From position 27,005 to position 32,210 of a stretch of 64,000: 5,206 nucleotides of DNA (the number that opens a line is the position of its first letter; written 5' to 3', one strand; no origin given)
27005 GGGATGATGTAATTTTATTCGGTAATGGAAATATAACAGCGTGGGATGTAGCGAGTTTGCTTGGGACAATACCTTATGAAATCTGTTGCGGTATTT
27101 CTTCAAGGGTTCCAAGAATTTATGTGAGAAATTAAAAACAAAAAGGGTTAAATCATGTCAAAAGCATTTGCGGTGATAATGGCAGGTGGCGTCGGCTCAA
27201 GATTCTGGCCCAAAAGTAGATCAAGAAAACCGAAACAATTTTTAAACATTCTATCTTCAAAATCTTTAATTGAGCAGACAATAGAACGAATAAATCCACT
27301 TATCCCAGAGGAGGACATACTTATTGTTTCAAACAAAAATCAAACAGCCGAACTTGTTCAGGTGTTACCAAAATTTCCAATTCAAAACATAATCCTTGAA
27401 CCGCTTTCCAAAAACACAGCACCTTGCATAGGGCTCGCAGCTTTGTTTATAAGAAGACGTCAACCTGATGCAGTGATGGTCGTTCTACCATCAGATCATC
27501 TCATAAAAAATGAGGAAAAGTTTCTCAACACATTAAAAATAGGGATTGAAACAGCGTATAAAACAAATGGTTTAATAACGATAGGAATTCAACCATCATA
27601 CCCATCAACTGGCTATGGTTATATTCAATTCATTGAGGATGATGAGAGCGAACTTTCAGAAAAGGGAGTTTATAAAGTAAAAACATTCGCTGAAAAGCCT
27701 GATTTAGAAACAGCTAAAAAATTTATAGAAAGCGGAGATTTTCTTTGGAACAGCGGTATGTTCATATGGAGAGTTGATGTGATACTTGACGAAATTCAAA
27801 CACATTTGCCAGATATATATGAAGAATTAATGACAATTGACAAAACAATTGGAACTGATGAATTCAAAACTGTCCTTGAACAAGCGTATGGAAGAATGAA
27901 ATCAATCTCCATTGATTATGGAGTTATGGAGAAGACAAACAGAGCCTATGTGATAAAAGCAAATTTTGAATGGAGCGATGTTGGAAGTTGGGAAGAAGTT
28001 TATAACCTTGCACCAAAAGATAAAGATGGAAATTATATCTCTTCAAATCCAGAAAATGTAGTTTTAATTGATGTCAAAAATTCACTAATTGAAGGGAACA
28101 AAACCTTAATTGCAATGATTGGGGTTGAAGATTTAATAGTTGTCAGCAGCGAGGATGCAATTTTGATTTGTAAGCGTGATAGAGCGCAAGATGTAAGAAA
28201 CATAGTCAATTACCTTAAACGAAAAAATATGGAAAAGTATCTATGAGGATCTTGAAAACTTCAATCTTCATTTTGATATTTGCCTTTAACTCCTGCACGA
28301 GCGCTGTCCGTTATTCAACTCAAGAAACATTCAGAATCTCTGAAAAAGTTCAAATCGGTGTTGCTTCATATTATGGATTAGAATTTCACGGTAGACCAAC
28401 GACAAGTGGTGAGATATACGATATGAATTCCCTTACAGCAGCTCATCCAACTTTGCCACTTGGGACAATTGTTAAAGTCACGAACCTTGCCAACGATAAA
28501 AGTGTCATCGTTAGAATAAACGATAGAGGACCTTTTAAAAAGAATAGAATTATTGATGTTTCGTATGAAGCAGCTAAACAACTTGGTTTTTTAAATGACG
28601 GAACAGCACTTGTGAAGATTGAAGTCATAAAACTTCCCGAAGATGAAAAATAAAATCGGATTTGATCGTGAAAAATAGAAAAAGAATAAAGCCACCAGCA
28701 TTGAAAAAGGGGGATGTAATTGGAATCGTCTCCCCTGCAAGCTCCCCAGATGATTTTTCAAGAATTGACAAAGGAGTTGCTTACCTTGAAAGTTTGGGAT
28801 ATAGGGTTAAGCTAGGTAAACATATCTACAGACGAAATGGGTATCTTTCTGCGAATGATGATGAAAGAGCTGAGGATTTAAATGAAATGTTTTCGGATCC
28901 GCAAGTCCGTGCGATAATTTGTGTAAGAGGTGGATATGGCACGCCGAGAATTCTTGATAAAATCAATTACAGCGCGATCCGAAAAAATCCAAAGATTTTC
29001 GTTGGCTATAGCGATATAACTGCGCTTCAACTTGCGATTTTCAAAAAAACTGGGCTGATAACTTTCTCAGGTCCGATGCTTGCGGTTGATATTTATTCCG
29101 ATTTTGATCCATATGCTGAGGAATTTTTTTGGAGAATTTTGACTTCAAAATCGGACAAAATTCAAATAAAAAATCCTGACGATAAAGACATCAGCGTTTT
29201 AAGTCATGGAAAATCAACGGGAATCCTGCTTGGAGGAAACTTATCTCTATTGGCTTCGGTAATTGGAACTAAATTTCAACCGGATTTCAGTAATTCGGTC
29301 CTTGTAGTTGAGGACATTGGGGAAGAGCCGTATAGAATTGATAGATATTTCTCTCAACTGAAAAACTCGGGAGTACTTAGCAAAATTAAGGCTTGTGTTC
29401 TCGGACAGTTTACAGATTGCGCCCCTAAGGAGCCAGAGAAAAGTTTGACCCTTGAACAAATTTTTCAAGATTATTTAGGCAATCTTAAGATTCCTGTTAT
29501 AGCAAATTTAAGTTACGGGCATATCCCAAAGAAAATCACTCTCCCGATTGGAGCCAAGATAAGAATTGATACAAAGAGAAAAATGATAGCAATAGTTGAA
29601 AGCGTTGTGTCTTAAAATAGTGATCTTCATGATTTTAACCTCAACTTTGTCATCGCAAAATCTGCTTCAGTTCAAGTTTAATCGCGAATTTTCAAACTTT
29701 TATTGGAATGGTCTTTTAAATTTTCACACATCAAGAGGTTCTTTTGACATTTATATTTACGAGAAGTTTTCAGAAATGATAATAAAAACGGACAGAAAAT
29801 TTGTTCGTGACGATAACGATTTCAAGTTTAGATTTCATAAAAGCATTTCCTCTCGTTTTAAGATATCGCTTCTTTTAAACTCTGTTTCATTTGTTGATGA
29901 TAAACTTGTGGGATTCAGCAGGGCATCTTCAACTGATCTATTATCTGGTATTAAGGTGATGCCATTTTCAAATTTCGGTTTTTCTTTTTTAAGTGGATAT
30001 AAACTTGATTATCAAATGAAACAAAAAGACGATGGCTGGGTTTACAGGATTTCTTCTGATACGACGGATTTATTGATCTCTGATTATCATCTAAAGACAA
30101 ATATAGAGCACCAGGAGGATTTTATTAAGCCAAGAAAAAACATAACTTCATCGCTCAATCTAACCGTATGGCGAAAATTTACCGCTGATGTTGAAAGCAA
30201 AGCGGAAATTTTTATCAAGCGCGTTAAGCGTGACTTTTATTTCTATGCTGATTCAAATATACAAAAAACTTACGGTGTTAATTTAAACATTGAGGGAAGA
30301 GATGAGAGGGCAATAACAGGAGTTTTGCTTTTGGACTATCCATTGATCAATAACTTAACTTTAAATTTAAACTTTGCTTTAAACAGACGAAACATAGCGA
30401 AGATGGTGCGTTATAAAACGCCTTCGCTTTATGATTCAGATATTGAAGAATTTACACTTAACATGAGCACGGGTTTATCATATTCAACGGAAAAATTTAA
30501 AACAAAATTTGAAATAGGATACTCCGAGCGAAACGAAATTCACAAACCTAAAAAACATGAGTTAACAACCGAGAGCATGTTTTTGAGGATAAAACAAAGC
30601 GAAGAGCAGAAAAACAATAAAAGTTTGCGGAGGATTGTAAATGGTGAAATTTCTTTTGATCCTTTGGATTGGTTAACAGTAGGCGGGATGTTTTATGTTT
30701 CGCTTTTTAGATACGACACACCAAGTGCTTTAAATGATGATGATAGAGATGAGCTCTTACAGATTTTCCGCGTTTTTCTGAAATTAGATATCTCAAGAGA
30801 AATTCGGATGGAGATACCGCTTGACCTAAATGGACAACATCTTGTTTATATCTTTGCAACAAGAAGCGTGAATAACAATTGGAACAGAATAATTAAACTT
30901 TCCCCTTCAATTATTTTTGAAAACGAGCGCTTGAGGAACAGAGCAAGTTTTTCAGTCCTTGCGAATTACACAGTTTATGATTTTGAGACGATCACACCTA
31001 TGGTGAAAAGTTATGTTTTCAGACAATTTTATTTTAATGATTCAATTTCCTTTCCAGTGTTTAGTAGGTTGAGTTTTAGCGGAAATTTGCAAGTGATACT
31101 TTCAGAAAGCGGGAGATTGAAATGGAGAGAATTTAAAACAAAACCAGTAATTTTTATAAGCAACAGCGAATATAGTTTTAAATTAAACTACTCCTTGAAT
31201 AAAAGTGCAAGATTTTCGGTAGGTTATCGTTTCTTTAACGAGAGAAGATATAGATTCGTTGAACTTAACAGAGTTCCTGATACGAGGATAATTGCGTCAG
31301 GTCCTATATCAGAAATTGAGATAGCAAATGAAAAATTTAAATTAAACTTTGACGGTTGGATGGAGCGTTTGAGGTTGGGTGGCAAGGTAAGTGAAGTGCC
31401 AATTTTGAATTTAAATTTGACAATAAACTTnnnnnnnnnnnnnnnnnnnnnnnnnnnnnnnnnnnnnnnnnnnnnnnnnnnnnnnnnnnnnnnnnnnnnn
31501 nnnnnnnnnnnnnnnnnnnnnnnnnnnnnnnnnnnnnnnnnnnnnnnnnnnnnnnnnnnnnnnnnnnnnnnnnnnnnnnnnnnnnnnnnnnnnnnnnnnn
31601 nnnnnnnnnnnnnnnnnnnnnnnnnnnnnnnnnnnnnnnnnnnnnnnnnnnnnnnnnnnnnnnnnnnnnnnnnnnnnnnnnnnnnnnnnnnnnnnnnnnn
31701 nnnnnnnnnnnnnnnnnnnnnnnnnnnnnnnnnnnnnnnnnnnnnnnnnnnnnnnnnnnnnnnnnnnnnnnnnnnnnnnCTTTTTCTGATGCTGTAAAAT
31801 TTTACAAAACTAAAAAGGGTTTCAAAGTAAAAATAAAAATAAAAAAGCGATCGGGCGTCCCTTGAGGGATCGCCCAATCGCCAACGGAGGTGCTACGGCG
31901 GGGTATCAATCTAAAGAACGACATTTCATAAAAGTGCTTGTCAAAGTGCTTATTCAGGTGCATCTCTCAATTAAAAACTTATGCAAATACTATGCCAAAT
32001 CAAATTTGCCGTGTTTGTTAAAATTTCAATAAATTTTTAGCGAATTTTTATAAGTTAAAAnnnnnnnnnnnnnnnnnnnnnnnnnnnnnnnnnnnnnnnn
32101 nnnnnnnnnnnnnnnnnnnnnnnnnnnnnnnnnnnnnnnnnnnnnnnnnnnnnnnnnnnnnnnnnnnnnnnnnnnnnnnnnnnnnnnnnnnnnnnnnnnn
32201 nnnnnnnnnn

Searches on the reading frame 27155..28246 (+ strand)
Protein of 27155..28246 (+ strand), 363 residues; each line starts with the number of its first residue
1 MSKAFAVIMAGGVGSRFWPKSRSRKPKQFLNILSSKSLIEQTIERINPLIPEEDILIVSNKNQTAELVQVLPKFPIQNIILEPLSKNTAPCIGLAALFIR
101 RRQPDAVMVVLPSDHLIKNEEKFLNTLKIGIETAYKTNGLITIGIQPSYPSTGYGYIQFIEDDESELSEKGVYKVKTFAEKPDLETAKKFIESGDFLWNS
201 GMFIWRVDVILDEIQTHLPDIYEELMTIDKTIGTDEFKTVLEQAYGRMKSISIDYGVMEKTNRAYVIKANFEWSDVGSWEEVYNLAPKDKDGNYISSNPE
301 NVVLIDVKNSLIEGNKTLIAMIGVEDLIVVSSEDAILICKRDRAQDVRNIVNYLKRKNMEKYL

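Call 11: search_protein_families(library=pfam, proteins=[window:27155-28246:+])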
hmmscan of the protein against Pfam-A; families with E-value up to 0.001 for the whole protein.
window:27155-28246:+ (363 aa): 3 families
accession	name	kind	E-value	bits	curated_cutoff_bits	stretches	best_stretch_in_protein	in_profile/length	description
PF00483.29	NTP_transferase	-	1.5e-41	143.1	21.2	1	6-290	2-243/245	Nucleotidyl transferase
PF22640.1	ManC_GMP_beta-helix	-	6.1e-20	71.3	27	1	301-354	2-55/55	MannoseP isomerase/GMP-like beta-helix domain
PF12804.13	NTP_transf_3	-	1.1e-07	32.6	27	1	6-110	1-92/160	MobA-like NTP transferase domain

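Call 15: find_related_loci(query=window:27155-28246:+, collection=genome_contigs, flank=10000)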
Query window:27155-28246:+ (363 aa) in genome_contigs; peptide patterns used: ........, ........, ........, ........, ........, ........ (x = any residue, [..] = any of these).
600 stretches matched a pattern (row limit reached: there are more); 588 encode a relative of the query (tblastn E <= 1e-3); the best 80 are kept; 80 distinct loci.
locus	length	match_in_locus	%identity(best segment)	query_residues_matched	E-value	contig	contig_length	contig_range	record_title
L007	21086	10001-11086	55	1-363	9e-137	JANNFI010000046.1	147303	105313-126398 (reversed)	MAG: Ignavibacteria bacterium isolate OTE_75_metabat_310 OTE_75_k141_4010624, whole genome shotgun sequence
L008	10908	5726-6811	54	1-363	2e-136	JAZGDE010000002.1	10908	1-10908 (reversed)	MAG: Bacteroidota bacterium isolate SCS3bin.36 SCS3bin.36_2, whole genome shotgun sequence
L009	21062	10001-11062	55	3-363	2e-135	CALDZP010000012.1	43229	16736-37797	MAG: uncultured Ignavibacteria bacterium isolate H1_Bin_MAXBIN__065_1 genome assembly, contig: c_000000317232, whole gen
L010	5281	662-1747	53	1-363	2e-135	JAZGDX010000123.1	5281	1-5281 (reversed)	MAG: Bacteroidota bacterium isolate SCS3bin.55 SCS3bin.55_123, whole genome shotgun sequence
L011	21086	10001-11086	52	1-363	3e-133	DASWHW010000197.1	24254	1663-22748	MAG TPA_asm: Bacteroidota bacterium isolate SMAG_U2852 k141_2515386, whole genome shotgun sequence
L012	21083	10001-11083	53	1-363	1e-132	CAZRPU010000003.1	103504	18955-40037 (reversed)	MAG TPA_asm: uncultured Ignavibacteriaceae bacterium isolate SRP237561_co1_256 genome assembly, contig: NODE_250_length_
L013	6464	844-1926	51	1-363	8e-133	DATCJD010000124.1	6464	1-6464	MAG TPA_asm: Bacteroidota bacterium isolate SMAG_U7876 k141_2195784, whole genome shotgun sequence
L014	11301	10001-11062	54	3-363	4e-131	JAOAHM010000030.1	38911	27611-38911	MAG: Ignavibacteria bacterium isolate SKW60 k141_388063, whole genome shotgun sequence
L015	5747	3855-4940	51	1-363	3e-130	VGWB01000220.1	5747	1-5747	MAG: Ignavibacteria bacterium isolate M_DeepCast_400m_m2_062 M_DeepCast_400m_m2_062_Ga0194112_10031037, whole genome sho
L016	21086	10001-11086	52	1-363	2e-129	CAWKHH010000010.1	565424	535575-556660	MAG: Ignavibacteriota bacterium isolate MFD05942.bin.1.310 genome assembly, contig: contig_855, whole genome shotgun seq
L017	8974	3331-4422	51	1-363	2e-127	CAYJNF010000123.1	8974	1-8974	MAG TPA_asm: uncultured Chitinophagales bacterium isolate ERP124720_co1_156 genome assembly, contig: NODE_8841_length_89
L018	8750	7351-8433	49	1-363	4e-127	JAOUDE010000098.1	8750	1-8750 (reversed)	MAG: Ignavibacteria bacterium isolate 4_1_Jan_SF_Bin14 4_1_Jan_SF_Bin14_scaffold_3551_c1, whole genome shotgun sequence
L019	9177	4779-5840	52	3-363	5e-126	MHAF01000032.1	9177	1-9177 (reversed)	MAG: Ignavibacteria bacterium RBG_16_34_14 RBG_16_scaffold_16967, whole genome shotgun sequence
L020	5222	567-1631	50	5-363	7e-126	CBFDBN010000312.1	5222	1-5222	MAG TPA_asm: uncultured bacterium isolate SRR26215676_binner13_Refined_113 genome assembly, contig: ERZ25073495.21031, w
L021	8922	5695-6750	51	5-363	3e-124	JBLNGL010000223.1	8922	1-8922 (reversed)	MAG: Ignavibacteria bacterium isolate MAG21 PRJNA1031785_bin8_renamed_222, whole genome shotgun sequence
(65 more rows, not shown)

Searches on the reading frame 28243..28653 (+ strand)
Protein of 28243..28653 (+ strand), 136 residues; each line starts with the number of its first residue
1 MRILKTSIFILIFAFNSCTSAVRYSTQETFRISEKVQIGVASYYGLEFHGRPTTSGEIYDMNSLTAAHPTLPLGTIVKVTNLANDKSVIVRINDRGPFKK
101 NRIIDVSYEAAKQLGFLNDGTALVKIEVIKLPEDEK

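Call 11: search_protein_families(library=pfam, proteins=[window:28243-28653:+])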
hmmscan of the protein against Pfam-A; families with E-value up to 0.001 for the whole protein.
window:28243-28653:+ (136 aa): 1 family
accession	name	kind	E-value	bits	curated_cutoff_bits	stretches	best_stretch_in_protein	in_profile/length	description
PF03330.24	DPBB_1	-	1.2e-25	90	28.8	1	38-125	3-82/83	Lytic transglycolase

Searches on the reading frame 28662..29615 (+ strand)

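Call 11: search_protein_families(library=pfam, proteins=[window:28662-29615:+])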
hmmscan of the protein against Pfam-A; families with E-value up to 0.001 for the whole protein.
window:28662-29615:+ (317 aa): 2 families
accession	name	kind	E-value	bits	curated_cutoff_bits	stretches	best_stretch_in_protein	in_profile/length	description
PF02016.21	Peptidase_S66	-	2.4e-45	154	25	1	20-137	1-121/121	LD-carboxypeptidase N-terminal domain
PF17676.7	Peptidase_S66C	-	6.4e-38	130.5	23.7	1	186-302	1-120/120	LD-carboxypeptidase C-terminal domain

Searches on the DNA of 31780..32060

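Call 59: search_rna_families(source=window, start=31780, end=32060, threshold=evalue, max_evalue=5)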
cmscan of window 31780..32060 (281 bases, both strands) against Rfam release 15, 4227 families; matches with E-value up to 5: 3.
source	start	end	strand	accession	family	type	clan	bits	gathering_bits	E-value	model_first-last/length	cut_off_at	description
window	31807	31854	+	RF02068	STnc480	Gene; sRNA;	-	17.5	72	4.8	1-72/72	no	Enterobacterial sRNA STnc480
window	31913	32060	+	RF02546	LSU_trypano_mito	Gene; rRNA;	CL00112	11.5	60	2.6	1-180/561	3'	Trypanosomatid mitochondrial large subunit ribosomal RNA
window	31783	31971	-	RF01894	PCA3_2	Gene; lncRNA;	-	10.8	100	0.43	227-409/409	no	Prostate cancer antigen RNA 3 conserved region 2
